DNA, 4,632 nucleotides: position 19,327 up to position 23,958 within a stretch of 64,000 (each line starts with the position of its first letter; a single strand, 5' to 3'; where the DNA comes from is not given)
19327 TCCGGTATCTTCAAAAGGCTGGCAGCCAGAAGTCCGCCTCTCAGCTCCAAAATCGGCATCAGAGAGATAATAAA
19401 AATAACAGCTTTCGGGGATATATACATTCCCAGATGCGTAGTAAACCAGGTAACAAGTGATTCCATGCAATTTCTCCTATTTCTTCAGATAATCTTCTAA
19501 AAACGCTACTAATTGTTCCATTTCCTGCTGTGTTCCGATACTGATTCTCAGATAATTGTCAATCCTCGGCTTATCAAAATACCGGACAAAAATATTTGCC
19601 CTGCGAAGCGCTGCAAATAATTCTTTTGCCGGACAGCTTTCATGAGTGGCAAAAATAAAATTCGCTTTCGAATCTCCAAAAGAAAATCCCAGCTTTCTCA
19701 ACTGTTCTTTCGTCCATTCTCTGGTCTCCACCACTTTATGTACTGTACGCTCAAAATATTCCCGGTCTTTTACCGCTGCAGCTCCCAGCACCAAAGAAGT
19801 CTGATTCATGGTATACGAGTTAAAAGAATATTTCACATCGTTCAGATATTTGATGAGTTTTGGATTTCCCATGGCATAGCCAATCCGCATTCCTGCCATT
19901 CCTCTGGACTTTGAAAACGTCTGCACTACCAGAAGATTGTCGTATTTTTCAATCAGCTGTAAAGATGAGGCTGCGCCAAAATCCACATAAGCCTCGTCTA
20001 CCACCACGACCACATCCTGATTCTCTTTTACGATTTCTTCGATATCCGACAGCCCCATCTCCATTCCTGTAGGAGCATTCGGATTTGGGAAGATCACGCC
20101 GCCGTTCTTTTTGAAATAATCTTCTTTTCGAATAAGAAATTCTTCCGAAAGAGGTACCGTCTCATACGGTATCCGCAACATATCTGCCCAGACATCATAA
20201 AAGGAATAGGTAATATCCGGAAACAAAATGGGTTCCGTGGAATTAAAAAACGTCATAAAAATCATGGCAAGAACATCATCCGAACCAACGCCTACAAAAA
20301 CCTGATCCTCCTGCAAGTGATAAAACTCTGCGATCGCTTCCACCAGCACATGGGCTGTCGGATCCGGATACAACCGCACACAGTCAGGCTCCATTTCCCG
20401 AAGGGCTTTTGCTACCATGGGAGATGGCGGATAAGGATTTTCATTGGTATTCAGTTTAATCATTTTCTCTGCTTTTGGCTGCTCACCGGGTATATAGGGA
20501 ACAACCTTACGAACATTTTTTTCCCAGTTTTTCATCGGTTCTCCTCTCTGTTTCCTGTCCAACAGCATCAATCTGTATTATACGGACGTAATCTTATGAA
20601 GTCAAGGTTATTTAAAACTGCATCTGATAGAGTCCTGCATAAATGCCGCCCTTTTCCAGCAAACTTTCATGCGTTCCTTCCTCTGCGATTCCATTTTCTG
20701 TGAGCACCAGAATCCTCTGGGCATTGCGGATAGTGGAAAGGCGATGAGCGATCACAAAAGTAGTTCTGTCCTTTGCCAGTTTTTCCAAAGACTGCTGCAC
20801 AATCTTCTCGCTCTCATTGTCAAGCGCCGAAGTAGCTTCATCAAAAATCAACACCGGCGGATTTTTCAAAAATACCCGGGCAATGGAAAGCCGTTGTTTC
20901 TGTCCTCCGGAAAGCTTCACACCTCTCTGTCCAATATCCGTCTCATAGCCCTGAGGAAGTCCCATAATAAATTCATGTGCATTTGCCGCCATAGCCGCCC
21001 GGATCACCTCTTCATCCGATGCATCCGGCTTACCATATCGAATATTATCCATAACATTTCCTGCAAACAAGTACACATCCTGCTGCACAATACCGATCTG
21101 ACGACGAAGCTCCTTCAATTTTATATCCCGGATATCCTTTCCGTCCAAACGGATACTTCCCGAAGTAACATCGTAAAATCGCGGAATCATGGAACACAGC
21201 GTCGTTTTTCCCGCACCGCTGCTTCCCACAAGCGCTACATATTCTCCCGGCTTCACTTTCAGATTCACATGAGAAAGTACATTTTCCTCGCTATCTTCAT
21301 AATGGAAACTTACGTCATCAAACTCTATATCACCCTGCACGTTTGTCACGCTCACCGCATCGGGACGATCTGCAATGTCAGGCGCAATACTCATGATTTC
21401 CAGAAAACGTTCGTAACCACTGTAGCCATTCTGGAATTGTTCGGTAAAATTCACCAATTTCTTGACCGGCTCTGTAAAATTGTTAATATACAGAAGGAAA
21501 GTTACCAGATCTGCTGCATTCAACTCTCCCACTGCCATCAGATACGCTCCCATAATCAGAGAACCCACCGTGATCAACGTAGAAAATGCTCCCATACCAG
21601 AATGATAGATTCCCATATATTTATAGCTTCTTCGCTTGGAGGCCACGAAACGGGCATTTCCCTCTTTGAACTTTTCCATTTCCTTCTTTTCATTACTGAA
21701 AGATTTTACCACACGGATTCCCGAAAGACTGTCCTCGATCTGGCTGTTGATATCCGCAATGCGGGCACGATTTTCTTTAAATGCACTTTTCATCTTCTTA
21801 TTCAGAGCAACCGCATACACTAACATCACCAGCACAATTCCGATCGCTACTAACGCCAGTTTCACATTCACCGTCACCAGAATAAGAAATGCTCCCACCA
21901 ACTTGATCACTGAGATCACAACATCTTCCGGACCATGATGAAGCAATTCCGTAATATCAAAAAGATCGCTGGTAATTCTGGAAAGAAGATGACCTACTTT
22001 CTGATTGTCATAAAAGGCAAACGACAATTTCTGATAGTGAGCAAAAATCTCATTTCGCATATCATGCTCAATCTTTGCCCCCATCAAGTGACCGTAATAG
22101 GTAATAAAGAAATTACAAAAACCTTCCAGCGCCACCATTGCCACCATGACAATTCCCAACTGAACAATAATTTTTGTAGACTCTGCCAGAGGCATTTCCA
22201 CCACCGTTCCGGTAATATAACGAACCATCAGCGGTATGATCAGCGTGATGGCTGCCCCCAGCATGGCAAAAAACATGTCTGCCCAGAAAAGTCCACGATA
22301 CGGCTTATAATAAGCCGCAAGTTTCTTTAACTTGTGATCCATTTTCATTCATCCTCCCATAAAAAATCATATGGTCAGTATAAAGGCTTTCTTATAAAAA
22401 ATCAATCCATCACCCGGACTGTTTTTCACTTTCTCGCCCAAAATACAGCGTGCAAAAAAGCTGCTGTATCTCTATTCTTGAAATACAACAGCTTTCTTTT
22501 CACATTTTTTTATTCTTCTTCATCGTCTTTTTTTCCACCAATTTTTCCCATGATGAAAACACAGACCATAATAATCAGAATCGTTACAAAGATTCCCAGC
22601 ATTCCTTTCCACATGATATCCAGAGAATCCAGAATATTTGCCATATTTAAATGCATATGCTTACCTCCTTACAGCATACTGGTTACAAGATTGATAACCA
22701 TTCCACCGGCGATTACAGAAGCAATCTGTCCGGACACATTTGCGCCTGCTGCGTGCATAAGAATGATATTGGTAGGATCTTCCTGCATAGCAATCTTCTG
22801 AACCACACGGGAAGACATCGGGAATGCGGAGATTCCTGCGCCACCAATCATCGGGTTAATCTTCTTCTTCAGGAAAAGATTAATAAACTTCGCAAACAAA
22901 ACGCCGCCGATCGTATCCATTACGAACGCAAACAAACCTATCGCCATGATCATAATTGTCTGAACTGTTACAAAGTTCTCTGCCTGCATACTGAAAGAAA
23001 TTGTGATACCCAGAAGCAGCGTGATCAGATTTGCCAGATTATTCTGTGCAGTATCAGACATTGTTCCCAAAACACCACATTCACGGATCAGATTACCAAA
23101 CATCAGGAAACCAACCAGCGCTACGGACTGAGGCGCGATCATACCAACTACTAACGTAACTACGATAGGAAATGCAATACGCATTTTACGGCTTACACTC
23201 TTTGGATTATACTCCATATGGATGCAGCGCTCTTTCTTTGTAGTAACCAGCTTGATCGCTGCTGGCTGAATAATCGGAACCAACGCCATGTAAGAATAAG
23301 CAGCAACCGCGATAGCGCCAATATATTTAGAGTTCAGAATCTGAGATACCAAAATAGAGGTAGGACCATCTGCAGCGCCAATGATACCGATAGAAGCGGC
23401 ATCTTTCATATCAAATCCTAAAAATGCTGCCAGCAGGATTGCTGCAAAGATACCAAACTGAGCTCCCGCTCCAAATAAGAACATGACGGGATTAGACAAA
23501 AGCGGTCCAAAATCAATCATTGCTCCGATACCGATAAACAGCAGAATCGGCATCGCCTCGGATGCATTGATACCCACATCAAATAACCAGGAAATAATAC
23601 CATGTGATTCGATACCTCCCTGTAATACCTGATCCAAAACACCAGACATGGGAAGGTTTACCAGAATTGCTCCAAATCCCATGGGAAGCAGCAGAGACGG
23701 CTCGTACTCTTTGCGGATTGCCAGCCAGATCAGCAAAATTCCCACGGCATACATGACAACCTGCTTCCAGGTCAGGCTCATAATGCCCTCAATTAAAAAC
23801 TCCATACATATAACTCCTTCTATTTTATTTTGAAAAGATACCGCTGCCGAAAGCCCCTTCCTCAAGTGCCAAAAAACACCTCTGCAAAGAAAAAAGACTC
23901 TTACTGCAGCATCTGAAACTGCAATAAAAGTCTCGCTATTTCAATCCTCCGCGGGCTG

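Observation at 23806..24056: Consensus promoter plus roughly 215-nt leader with a strong intrinsic terminator upstream of orphan oadB: candidate riboswitch or attenuator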

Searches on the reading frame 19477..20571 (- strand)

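Call 6: search_protein_families(library=pfam, proteins=[window:19477-20571:-])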
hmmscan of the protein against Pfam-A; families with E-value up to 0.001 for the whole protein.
window:19477-20571:- (364 aa): 1 family
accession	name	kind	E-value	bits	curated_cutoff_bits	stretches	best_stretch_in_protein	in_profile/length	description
PF00155.27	Aminotran_1_2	-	1.1e-57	196.3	19.7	1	36-357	2-360/361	Aminotransferase class I and II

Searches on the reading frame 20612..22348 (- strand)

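Call 6: search_protein_families(library=pfam, proteins=[window:20612-22348:-])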
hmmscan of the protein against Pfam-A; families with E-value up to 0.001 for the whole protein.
window:20612-22348:- (578 aa): 4 families
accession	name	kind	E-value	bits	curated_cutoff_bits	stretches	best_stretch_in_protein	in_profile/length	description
PF00664.28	ABC_membrane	-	1.6e-50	172.8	28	1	24-295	4-274/274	ABC transporter transmembrane region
PF00005.33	ABC_tran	-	6.2e-34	118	25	1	358-507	1-137/137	ABC transporter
PF02463.25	SMC_N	-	3.4e-10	40.2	40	1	397-551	109-213/220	RecF/RecN/SMC N terminal domain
PF13748.11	ABC_membrane_3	-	0.00045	20.1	27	1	138-188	115-164/237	ABC transporter transmembrane region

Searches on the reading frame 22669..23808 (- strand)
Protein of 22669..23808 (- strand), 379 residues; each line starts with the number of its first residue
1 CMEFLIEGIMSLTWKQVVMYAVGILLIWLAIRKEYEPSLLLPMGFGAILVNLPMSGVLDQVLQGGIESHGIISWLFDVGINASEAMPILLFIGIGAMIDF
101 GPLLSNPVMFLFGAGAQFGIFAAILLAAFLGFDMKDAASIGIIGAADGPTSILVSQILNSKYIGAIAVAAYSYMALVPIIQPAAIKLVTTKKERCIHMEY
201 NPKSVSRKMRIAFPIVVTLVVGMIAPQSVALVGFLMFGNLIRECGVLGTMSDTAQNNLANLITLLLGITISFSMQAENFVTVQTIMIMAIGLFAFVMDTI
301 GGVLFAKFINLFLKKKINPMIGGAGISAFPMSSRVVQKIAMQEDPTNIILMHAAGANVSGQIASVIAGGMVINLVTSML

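Call 6: search_protein_families(library=pfam, proteins=[window:22669-23808:-])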
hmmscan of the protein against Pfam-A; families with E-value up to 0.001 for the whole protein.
window:22669-23808:- (379 aa): 1 family
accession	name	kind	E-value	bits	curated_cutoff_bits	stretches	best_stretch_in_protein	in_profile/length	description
PF03977.18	OAD_beta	-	3.9e-149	496.9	31.6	1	15-374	1-348/349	Na+-transporting oxaloacetate decarboxylase beta subunit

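Call 9: find_related_loci(query=window:22672-23805:-, collection=genome_contigs, flank=3000)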
Query window:22672-23805:- (378 aa) in genome_contigs; peptide patterns used: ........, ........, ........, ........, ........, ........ (x = any residue, [..] = any of these).
100 stretches matched a pattern; 81 encode a relative of the query (tblastn E <= 1e-3); the best 80 are kept; 78 distinct loci.
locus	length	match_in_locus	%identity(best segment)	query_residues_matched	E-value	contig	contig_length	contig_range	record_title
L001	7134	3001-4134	98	1-378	0e+0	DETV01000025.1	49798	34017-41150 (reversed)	MAG TPA_asm: Eubacterium sp. UBA3279 UBA3279_contig_9964, whole genome shotgun sequence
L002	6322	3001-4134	97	1-378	0e+0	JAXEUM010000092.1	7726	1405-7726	MAG: Oliverpabstia sp. isolate SUG2744 k141_9853, whole genome shotgun sequence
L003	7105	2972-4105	94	1-378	0e+0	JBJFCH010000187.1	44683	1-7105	MAG: Oliverpabstia sp. isolate PUUB16_bin.026 NODE_555_length_44683_cov_9.412835, whole genome shotgun sequence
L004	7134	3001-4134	91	1-378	0e+0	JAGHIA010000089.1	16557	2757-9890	MAG: Fusicatenibacter sp. isolate MAG.350 k127_530487, whole genome shotgun sequence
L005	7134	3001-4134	93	1-378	0e+0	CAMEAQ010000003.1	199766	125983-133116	MAG: uncultured bacterium isolate SRR15057927_bin.7_metaWRAP_v1.3_MAG genome assembly, contig: ERZ10407400.16, whole gen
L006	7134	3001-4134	92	1-378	0e+0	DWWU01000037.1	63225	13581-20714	MAG TPA_asm: Candidatus Fusicatenibacter intestinigallinarum isolate CHK185-5351 CHK185__C219973_L63225_SAMEA5754829, wh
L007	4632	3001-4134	89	1-378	0e+0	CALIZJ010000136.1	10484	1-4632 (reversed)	MAG TPA_asm: uncultured Blautia sp. isolate ERR2198623_bin.124_CONCOCT_v1.1_MAG genome assembly, contig: ERZ1767221.4382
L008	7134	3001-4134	92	1-378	0e+0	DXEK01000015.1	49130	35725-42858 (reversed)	MAG TPA_asm: Candidatus Fusicatenibacter merdavium isolate CHK183-1962 CHK183__C27063_L49130_SAMEA5754827, whole genome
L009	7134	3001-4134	93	1-378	0e+0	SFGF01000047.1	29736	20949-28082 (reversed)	MAG: Lachnospiraceae bacterium isolate W0P45.013 Contig628, whole genome shotgun sequence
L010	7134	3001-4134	88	1-378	0e+0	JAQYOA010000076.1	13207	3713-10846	MAG: Lachnospiraceae bacterium isolate SUG1894 k141_3401026, whole genome shotgun sequence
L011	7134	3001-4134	90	1-378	0e+0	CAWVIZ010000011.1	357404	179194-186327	MAG: uncultured Lachnospiraceae bacterium isolate metabat2_pooled_metaflye.1390 MAG genome assembly, contig: contig_4613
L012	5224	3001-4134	88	1-378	0e+0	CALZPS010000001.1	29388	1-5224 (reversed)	MAG: uncultured Lachnospiraceae bacterium isolate SRR5240745_bin.9_metaWRAP_v1.3_MAG genome assembly, contig: ERZ9450657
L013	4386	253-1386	90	1-378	0e+0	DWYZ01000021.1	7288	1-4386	MAG TPA_asm: Candidatus Blautia faecavium isolate ChiSjej1B19-5720 ChiSjej1B19M5__C9751_L7288_SAMN08009937, whole genome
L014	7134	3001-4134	88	1-378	0e+0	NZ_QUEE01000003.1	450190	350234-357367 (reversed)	Lachnotalea sp. AF33-28 AF33-28.Scaf3, whole genome shotgun sequence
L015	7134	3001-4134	84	1-378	0e+0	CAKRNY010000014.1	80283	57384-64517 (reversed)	MAG: uncultured Blautia sp. isolate REFINED_METABAT215_TOP10_CONTIGS_1500_ASSEMBLY_K77_MERGED__Hadza_PheChl_Fiber-Hadza-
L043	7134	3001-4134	75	1-378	0e+0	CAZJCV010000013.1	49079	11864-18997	MAG TPA_asm: uncultured Lachnospiraceae bacterium isolate SRP192927_co8_192 genome assembly, contig: NODE_506_length_490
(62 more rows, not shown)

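Call 37: search_protein_families(library=ncbifam, proteins=[L043:1-1257:-, window:22672-23805:-])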
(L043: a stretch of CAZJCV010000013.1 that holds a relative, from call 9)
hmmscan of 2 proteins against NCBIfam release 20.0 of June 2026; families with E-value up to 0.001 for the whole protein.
L043:1-1257:- (419 aa): 19 families
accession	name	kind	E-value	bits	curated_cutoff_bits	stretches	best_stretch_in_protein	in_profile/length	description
TIGR01522.1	ATPase-IIA2_Ca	equivalog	2.5e-90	303.4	798.3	1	10-419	11-415/854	calcium-transporting P-type ATPase, PMR1-type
TIGR01116.1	ATPase-IIA1_Ca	equivalog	4.5e-89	299.6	703.4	1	52-406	2-360/799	calcium-translocating P-type ATPase, SERCA-type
TIGR01647.1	ATPase-IIIA_H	equivalog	9.8e-75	252.2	615.5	1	21-373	1-327/755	plasma-membrane proton-efflux P-type ATPase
TIGR01524.1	ATPase-IIIB_Mg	equivalog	4.9e-68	229.8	610.75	1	10-357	22-360/867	magnesium-translocating P-type ATPase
TIGR01106.1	ATPase-IIC_X-K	subfamily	9.2e-68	229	946.1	1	19-355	34-366/997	Na,H/K antiporter P-type ATPase subunit alpha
TIGR01517.1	ATPase-IIB_Ca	equivalog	1.7e-67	228.4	507.05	1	9-419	42-452/882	calcium-translocating P-type ATPase, PMCA-type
TIGR01523.1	ATPase-IID_K-Na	equivalog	2.9e-67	227.1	645.05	2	19-234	24-233/997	potassium/sodium efflux P-type ATPase, fungal-type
NF011702.0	PRK15122.1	subfamily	1.2e-62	212.1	975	1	6-368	34-408/907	magnesium-translocating P-type ATPase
TIGR01494.1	ATPase_P-type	subfamily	1.4e-45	155.6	62.3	2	220-365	108-243/478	HAD-IC family P-type ATPase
TIGR01525.1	ATPase-IB_hvy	subfamily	5.8e-38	131.1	346.25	1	64-360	5-276/560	heavy metal translocating P-type ATPase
TIGR01657.1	P-ATPase-V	hypoth_equivalog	4.6e-34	117.2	618.25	1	16-358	134-473/1055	ATP13A2 family polyamine export P-type ATPase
TIGR01512.1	ATPase-IB2_Cd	subfamily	3.1e-28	98.7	313.5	1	67-366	5-265/494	cadmium family heavy metal-translocating P-type ATPase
TIGR01511.1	ATPase-IB1_Cu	subfamily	3.4e-27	95.5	397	1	57-372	18-300/542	copper-translocating P-type ATPase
NF008262.1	PRK11033.1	equivalog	1.4e-23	83.3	1005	1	69-361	184-453/731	zinc/cadmium/mercury/lead-transporting ATPase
TIGR01497.1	kdpB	equivalog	5.8e-21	74.2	527.9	1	60-399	35-360/675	potassium-transporting ATPase subunit KdpB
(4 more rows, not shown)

window:22672-23805:- (378 aa): 5 families
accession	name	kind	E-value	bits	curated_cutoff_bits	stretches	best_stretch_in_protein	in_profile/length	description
TIGR01109.1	Na_pump_decarbB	subfamily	1.9e-122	408.7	190.6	1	15-368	2-353/354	sodium ion-translocating decarboxylase subunit beta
NF012020.0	PRK15476.1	subfamily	2.4e-100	336.7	820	2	68-377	120-433/433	oxaloacetate decarboxylase subunit beta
NF012019.0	PRK15475.1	subfamily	3.7e-100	336.1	822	2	68-377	120-433/433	oxaloacetate decarboxylase subunit beta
NF012021.0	PRK15477.1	subfamily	1.1e-99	334.5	824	2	68-377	120-433/433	oxaloacetate decarboxylase subunit beta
TIGR03136.1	malonate_biotin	equivalog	1.7e-42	146.2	596.9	1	13-374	22-396/399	Na+-transporting malonate decarboxylase, carboxybiotin decarboxylase subunit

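Call 38: search_protein_families(library=pfam, proteins=[L043:1-1257:-, L043:1546-1923:-, L043:2040-2897:+])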
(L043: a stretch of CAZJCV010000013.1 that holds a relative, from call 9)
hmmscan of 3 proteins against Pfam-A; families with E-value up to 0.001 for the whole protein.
L043:1-1257:- (419 aa): 3 families
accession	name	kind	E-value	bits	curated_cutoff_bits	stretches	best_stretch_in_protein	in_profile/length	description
PF00122.25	E1-E2_ATPase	-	8.1e-56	188.8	28.1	1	115-317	2-181/181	E1-E2 ATPase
PF00690.31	Cation_ATPase_N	-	1.8e-20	72.8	20.4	1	8-70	6-69/69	Cation transporter/ATPase, N-terminus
PF13246.12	Cation_ATPase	-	1e-08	35.5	21.7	1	367-419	1-58/91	Cation transport ATPase (P-type)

L043:1546-1923:- (125 aa): 0 families

L043:2040-2897:+ (285 aa): 1 family
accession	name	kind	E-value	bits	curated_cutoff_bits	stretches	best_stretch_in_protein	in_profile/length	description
PF03009.23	GDPD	-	8.6e-26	92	23.6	1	54-209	1-175/244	Glycerophosphoryl diester phosphodiesterase family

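Call 63: search_solved_structures(query=window:22672-23805:-, show_alignments=1)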
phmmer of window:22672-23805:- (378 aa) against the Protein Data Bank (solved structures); distinct sequences matched with E-value up to 0.001: 1.
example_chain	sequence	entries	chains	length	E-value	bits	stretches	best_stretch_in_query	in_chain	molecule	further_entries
6iva_A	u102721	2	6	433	5.9e-94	318.7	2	66-376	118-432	Oxaloacetate decarboxylase beta chain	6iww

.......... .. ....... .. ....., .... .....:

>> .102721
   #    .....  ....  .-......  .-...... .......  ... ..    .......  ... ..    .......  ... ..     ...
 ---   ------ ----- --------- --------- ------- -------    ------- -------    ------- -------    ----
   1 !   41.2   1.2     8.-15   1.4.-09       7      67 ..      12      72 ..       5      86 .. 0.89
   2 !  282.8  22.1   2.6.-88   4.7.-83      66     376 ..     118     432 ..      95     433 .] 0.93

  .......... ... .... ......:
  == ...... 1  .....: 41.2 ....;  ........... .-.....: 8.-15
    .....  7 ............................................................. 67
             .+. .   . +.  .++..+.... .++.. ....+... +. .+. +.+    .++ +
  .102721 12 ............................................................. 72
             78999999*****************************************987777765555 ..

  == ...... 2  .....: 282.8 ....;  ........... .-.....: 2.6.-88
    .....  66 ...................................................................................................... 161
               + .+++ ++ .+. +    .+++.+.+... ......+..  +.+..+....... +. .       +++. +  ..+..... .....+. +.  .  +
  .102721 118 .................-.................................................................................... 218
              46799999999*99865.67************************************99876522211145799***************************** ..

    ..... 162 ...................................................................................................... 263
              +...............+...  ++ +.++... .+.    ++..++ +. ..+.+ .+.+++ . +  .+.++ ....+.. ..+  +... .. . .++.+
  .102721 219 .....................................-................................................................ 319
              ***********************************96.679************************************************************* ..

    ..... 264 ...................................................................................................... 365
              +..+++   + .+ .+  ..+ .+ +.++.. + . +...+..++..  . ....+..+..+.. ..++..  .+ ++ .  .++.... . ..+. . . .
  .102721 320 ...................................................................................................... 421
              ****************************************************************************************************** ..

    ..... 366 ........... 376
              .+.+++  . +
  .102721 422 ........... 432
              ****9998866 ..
